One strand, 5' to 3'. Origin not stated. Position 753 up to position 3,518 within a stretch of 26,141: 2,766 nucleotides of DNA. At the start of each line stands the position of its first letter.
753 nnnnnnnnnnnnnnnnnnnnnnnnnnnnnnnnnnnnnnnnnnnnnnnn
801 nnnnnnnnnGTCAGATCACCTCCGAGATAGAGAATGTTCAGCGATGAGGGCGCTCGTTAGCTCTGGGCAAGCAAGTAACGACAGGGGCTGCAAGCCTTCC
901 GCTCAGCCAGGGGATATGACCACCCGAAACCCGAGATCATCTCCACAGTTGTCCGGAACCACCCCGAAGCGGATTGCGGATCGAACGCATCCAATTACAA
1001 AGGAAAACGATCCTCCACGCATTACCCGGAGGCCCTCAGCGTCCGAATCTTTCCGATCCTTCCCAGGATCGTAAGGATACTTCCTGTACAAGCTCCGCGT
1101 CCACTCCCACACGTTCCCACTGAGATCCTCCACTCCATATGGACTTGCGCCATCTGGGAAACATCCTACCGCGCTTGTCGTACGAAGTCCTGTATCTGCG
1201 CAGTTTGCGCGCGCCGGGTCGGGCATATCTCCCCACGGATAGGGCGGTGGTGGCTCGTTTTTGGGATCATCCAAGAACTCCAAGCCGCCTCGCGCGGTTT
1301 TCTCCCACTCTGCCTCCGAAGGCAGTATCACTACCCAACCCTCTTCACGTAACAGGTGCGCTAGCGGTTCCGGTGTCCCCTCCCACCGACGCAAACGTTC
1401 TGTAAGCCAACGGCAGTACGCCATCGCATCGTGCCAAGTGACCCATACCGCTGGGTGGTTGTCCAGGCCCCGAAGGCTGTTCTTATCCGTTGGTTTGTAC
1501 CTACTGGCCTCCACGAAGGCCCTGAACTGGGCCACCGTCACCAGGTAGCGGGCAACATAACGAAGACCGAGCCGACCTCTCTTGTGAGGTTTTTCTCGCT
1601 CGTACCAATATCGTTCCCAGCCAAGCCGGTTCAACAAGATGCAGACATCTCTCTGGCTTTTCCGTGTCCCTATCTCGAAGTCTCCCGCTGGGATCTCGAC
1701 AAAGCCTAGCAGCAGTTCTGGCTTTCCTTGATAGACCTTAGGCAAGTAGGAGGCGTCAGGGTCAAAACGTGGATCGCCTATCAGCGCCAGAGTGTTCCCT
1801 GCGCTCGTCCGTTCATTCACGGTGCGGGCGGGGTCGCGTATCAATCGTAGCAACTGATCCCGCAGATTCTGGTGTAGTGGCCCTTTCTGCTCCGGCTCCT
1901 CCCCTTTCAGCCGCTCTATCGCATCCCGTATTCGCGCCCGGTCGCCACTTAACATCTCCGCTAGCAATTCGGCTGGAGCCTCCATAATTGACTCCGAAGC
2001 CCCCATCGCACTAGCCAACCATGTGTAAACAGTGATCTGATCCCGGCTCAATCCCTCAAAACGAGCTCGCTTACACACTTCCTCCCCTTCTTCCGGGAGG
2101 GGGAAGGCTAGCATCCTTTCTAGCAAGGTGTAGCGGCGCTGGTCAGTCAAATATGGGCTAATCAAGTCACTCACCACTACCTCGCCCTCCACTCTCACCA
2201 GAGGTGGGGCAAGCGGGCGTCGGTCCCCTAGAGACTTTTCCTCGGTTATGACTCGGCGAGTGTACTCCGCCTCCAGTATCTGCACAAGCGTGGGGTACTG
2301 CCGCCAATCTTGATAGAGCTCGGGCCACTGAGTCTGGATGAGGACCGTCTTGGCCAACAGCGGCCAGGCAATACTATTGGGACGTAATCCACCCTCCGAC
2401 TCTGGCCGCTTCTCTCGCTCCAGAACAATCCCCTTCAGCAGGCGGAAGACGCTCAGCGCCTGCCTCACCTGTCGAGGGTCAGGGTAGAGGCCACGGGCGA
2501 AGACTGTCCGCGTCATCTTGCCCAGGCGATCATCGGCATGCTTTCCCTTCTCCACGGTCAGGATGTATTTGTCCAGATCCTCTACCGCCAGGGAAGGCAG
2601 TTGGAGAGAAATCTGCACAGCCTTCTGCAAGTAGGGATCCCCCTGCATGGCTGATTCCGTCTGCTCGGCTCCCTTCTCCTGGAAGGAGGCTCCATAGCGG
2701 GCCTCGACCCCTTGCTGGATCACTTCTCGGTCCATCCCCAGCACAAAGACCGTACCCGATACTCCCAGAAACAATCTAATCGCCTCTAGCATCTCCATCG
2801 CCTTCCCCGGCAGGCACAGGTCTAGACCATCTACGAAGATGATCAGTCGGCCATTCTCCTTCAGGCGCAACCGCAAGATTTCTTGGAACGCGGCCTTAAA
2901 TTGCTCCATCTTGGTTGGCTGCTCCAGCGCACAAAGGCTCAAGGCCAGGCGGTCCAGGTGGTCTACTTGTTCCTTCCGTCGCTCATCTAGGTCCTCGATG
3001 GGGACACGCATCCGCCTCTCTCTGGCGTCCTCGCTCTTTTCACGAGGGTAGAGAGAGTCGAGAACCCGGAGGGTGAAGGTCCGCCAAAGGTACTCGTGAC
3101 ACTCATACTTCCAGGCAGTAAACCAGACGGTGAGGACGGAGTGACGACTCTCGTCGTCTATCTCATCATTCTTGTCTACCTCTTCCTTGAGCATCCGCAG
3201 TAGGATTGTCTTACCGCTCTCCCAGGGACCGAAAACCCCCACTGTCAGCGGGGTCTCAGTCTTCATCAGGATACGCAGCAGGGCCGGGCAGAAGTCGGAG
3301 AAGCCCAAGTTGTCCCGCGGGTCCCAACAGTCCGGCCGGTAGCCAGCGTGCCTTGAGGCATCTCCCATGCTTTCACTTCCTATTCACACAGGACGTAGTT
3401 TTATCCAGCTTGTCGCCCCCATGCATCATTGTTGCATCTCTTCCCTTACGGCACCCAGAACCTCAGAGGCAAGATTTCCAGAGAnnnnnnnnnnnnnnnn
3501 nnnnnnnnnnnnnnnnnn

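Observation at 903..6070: Tandem paralogous KAP NTPase - FGE (formylglycine-generating enzyme-like) fusions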

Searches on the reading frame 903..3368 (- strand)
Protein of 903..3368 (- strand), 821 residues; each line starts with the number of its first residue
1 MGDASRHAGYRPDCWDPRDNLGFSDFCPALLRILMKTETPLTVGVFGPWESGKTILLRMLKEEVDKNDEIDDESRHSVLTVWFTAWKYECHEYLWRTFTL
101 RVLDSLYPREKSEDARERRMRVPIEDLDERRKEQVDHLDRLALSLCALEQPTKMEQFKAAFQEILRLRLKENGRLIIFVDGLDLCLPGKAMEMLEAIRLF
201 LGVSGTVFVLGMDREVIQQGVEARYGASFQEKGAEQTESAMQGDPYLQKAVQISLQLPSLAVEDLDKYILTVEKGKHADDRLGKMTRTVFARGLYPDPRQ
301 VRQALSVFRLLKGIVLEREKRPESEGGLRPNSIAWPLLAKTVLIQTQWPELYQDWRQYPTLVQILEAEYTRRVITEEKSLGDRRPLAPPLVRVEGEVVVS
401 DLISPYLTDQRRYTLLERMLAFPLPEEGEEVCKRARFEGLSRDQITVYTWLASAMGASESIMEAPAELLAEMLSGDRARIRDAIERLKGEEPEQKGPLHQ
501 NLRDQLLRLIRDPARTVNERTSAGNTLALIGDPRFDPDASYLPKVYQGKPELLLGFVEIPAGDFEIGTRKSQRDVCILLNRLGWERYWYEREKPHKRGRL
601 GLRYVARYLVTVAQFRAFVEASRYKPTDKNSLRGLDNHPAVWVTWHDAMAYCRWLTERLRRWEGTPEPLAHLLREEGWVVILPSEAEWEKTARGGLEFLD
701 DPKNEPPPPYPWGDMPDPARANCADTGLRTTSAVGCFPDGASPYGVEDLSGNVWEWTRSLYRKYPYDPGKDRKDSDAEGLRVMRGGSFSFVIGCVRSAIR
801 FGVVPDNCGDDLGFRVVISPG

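Call 5: search_protein_families(library=pfam, proteins=[window:903-3368:-], max_evalue=0.01)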
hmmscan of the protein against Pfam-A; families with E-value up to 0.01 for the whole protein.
window:903-3368:- (821 aa): 4 families
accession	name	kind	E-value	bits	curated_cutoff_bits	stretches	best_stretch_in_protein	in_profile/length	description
PF03781.23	FGE-sulfatase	-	6.9e-43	147.6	23.3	1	556-817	5-254/255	Sulfatase-modifying factor enzyme 1-like domain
PF07693.20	KAP_NTPase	-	5.5e-26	91.9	20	1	29-273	7-245/293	KAP family P-loop domain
PF13191.12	AAA_16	-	2.1e-05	25.5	32.6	1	40-184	24-143/167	AAA ATPase domain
PF13401.12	AAA_22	-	0.0012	19.6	27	0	45-210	10-120/130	AAA domain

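Call 7: search_protein_families(library=padloc, proteins=[window:903-3368:-], max_evalue=0.01)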
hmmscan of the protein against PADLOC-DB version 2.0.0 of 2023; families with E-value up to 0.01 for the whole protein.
window:903-3368:- (821 aa): 7 families
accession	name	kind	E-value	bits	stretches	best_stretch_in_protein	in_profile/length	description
PDLC02209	QatA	-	1.2e-27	94.8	2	149-269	180-293/646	-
PDLC02210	QatA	-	4.2e-23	79.7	2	125-270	158-290/593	-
PDLC04959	PDC-S20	-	1.8e-20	71.9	2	150-231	164-244/464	-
PDLC02361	PifA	-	1.8e-13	48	1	17-266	15-262/720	PifA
PDLC04958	PDC-S20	-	5.7e-13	47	1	161-268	163-265/458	-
PDLC04957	PDC-S20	-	1.1e-12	46.2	1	168-263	177-261/446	-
PDLC04956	PDC-S20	-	1.1e-07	29.6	1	152-263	160-258/450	-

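Call 8: search_protein_families(library=ncbifam, proteins=[window:903-3368:-], max_evalue=0.01)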
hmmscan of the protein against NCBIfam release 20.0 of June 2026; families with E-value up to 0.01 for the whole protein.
window:903-3368:- (821 aa): 7 families
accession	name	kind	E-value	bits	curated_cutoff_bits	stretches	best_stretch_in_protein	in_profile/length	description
NF041923.1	QatA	equivalog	6e-33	114.4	600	2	149-271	179-294/628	Qat anti-phage system ATPase QatA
TIGR03525.2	GldK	equivalog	1.2e-16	61.1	350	1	635-818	217-405/408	T9SS ring complex lipoprotein PorK/GldK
NF041186.1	SenA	equivalog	5.9e-14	52.2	420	1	682-815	292-379/382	selenoneine synthase SenA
TIGR03440.2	egtB_TIGR03440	equivalog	1.1e-13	51.1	360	1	682-801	295-397/413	ergothioneine biosynthesis protein EgtB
NF051459.1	pyoverdine_PvdO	equivalog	4.4e-10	39.1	500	1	630-817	110-277/280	dihydropyoverdine dehydrogenase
TIGR04344.1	ovoA_Nterm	equivalog_domain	4.7e-05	22.4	400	1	641-763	298-386/444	5-histidylcysteine sulfoxide synthase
TIGR03530.1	GldJ_short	equivalog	0.00085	18.3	382.9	0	634-712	156-243/396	gliding motility lipoprotein GldJ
